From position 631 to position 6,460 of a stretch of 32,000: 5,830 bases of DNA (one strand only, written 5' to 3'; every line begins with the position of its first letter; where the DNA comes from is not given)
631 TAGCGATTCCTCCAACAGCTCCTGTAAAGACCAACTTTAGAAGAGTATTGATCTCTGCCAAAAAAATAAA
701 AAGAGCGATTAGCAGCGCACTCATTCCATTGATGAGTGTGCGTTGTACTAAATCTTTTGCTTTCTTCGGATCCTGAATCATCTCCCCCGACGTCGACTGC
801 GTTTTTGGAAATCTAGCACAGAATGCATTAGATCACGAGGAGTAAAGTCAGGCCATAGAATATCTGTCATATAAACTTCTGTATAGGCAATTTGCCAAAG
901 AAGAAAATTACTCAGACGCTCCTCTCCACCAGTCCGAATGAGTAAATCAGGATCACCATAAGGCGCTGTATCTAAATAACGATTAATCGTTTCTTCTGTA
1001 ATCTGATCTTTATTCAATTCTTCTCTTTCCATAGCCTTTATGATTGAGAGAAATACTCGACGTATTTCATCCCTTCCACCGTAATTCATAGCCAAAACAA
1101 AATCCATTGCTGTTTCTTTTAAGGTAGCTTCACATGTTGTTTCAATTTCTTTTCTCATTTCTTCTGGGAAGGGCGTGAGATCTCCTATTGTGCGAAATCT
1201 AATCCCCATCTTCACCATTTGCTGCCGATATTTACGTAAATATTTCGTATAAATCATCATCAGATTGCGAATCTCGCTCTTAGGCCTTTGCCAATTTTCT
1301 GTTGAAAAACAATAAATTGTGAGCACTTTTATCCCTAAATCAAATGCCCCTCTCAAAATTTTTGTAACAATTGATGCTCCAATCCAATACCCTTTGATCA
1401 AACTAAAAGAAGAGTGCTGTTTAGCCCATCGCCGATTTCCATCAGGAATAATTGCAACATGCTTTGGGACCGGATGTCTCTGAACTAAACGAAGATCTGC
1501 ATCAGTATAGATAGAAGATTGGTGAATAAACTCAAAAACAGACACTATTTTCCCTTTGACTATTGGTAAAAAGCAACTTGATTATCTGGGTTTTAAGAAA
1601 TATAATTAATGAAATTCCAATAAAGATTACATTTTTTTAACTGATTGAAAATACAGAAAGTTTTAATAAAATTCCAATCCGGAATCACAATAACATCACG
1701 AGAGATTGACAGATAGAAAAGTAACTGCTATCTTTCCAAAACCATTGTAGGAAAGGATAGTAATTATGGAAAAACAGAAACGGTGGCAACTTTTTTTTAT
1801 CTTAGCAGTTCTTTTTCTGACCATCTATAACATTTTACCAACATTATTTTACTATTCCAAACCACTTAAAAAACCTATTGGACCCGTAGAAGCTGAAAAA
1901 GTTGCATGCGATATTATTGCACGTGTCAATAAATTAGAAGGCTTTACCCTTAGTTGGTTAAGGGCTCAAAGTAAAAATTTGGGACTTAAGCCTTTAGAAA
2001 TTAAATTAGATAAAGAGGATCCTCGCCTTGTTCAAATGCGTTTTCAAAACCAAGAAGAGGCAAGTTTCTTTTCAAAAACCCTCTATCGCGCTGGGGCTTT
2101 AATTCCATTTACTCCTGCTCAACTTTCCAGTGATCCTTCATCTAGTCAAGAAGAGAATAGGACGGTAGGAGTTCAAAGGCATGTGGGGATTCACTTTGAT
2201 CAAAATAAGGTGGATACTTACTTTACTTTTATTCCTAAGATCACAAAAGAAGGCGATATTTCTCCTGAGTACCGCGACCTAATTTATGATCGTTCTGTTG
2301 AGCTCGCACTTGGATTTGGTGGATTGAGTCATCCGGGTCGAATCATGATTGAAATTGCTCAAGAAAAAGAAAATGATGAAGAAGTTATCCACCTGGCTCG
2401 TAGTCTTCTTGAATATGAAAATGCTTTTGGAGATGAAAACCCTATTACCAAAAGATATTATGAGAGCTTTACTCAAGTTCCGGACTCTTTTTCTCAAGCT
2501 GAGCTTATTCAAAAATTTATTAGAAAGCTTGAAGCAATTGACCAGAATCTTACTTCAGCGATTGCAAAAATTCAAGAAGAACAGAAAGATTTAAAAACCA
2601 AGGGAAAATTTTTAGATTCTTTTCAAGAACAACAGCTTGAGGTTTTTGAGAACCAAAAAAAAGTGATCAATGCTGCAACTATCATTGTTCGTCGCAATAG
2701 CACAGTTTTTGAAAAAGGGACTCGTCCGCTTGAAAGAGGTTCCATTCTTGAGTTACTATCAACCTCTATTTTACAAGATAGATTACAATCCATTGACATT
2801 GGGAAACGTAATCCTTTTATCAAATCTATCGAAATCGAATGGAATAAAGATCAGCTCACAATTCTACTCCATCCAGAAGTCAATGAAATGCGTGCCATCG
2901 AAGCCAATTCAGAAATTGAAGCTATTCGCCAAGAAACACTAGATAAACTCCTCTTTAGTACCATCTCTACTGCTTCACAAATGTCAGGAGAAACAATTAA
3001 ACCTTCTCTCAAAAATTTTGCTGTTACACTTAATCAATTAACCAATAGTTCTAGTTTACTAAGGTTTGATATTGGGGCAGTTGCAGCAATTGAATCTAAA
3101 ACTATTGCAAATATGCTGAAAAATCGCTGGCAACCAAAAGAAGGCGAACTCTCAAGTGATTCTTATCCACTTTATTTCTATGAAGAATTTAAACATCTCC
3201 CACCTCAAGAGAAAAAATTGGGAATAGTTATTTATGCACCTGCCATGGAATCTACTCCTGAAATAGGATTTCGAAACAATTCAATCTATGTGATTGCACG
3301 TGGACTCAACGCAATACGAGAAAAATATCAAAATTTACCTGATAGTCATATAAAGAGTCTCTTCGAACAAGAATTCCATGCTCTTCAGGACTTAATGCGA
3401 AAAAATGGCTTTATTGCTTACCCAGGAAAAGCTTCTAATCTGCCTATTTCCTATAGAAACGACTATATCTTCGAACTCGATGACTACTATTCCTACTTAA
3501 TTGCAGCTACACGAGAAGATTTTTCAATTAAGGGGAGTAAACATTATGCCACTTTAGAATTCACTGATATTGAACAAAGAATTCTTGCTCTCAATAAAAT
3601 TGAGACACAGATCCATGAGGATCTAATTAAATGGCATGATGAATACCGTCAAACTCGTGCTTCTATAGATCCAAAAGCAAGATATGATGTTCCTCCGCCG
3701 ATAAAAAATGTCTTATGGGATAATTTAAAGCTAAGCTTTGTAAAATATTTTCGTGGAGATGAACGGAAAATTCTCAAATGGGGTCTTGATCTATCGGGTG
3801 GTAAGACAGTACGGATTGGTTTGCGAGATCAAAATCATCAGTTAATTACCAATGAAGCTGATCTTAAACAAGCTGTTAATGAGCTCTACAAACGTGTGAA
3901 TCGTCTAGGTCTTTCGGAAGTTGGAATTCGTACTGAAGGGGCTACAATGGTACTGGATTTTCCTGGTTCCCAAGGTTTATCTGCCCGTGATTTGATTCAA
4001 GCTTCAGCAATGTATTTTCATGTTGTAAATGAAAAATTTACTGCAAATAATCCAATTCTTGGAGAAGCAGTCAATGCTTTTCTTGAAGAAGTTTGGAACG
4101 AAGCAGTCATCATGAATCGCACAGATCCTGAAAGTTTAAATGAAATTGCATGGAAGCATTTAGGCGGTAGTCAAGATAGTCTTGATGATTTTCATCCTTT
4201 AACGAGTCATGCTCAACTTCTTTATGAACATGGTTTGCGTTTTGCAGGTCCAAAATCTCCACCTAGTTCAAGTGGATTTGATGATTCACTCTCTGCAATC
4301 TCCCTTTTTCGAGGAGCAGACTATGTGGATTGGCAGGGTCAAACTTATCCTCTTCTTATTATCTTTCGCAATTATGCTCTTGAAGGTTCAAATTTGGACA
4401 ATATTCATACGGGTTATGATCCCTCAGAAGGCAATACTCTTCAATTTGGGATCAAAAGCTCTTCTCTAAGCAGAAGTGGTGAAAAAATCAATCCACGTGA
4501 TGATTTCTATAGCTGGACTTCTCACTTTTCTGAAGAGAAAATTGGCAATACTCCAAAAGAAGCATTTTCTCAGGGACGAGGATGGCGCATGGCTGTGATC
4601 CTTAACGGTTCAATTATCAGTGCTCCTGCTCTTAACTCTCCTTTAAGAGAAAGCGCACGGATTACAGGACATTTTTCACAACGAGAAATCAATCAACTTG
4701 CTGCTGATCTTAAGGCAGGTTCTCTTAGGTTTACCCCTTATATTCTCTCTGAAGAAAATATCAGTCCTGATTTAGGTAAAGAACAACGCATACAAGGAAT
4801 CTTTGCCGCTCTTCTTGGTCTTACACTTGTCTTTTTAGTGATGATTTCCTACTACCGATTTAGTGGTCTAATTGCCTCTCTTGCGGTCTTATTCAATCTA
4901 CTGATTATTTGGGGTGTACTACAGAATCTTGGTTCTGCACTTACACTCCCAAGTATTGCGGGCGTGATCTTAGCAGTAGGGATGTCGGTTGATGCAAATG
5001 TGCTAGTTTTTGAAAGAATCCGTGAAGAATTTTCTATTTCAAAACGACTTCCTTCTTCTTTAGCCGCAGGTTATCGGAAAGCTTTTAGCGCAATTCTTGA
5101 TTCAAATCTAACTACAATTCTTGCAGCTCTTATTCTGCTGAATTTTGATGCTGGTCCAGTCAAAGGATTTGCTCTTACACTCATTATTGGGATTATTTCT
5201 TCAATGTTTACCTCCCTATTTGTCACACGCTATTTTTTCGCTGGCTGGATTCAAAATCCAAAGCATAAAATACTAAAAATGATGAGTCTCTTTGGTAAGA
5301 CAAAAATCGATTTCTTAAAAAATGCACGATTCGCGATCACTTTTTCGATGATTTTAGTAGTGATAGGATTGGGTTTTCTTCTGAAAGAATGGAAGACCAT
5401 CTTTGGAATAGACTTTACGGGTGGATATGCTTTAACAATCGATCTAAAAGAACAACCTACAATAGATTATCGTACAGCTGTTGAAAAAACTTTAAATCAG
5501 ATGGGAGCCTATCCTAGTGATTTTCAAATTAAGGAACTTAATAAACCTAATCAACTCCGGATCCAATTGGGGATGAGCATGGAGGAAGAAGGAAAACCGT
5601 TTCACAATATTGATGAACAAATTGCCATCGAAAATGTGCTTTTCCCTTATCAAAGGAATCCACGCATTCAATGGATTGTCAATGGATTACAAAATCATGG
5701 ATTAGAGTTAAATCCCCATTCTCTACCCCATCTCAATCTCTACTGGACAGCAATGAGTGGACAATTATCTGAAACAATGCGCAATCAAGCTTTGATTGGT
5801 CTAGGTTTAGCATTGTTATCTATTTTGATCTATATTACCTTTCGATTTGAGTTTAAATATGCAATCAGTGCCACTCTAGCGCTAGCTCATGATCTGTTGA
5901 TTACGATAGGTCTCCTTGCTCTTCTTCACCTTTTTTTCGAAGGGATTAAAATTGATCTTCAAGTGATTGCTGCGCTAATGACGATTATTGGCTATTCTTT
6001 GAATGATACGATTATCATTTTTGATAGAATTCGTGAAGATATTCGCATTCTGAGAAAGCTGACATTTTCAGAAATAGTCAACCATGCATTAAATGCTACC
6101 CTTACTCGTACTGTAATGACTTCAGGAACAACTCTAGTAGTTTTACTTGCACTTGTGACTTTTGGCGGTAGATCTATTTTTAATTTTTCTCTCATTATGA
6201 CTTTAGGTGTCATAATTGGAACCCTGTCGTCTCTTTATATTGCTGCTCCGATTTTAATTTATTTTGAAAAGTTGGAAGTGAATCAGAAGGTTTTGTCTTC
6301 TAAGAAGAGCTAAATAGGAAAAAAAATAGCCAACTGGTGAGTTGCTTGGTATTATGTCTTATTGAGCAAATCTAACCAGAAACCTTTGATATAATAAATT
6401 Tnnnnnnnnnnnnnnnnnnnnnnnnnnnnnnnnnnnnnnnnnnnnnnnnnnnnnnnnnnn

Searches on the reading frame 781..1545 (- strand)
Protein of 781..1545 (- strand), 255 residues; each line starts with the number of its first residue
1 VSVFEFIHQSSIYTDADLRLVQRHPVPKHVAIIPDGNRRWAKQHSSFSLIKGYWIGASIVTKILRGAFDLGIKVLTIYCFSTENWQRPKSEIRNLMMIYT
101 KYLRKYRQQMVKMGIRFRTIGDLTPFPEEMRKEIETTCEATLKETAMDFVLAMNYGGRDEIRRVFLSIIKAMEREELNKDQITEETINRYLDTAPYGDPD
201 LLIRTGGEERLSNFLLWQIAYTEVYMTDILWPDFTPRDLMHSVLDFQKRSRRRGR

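Call 24: search_protein_families(library=pfam, proteins=[window:781-1545:-], max_evalue=0.001)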
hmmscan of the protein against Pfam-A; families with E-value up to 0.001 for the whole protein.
window:781-1545:- (255 aa): 1 family
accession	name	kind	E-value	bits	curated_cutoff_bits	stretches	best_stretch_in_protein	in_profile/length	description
PF01255.24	Prenyltransf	-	1.3e-73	247.6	27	1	33-254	1-219/219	Putative undecaprenyl diphosphate synthase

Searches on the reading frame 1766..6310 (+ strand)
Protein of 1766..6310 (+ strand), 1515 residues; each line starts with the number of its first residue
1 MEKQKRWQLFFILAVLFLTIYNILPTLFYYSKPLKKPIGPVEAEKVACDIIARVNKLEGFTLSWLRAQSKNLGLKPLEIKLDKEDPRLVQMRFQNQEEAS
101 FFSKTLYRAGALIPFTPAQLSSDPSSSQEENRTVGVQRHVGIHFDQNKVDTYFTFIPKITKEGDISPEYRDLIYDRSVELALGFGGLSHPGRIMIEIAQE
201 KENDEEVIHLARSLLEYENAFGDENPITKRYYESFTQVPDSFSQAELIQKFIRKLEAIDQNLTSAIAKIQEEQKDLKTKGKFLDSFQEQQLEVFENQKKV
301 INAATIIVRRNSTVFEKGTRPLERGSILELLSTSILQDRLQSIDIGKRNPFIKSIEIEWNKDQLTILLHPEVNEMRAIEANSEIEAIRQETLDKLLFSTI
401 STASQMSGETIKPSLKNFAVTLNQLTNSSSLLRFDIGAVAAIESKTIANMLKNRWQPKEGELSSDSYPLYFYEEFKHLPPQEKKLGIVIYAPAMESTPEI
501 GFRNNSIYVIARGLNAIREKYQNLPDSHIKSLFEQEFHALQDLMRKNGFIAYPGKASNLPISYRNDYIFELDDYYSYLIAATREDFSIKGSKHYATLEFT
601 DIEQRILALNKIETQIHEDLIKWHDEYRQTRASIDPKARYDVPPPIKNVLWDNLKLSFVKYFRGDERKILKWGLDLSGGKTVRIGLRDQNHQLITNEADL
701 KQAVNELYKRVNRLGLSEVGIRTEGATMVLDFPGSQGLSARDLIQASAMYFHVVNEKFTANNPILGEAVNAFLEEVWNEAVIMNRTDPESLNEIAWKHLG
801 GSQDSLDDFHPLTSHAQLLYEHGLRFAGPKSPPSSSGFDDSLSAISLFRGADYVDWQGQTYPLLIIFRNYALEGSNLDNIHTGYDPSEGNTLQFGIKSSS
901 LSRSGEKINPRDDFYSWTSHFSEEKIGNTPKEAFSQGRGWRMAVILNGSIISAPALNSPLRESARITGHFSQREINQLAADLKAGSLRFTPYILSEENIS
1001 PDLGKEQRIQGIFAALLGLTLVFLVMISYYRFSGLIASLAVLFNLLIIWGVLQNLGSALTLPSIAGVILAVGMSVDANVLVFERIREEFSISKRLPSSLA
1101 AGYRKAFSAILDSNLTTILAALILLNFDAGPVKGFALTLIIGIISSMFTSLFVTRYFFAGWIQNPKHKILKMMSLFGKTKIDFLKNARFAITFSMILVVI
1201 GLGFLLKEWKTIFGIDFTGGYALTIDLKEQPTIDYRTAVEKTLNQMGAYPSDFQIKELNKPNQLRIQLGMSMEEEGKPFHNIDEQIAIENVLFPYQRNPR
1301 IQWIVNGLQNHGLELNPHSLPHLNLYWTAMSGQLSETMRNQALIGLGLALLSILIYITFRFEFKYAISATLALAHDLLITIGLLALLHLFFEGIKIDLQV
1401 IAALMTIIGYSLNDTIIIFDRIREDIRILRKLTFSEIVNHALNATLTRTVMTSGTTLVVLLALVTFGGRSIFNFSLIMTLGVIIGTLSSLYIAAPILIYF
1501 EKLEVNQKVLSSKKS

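Call 24: search_protein_families(library=pfam, proteins=[window:1766-6310:+], max_evalue=0.001)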
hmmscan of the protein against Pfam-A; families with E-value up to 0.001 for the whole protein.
window:1766-6310:+ (1515 aa): 3 families
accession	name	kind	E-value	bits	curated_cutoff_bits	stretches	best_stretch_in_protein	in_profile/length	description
PF02355.23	SecD_SecF_C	-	1.3e-78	263.2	20.5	2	1327-1501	18-187/189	Protein export membrane protein SecD/SecF, C-terminal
PF22599.2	SecDF_P1_head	-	4.6e-11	43.1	27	1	939-988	63-113/114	SecDF, P1 head subdomain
PF03176.21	MMPL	-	4.3e-05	23.1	20.5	1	1036-1150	178-291/333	MMPL family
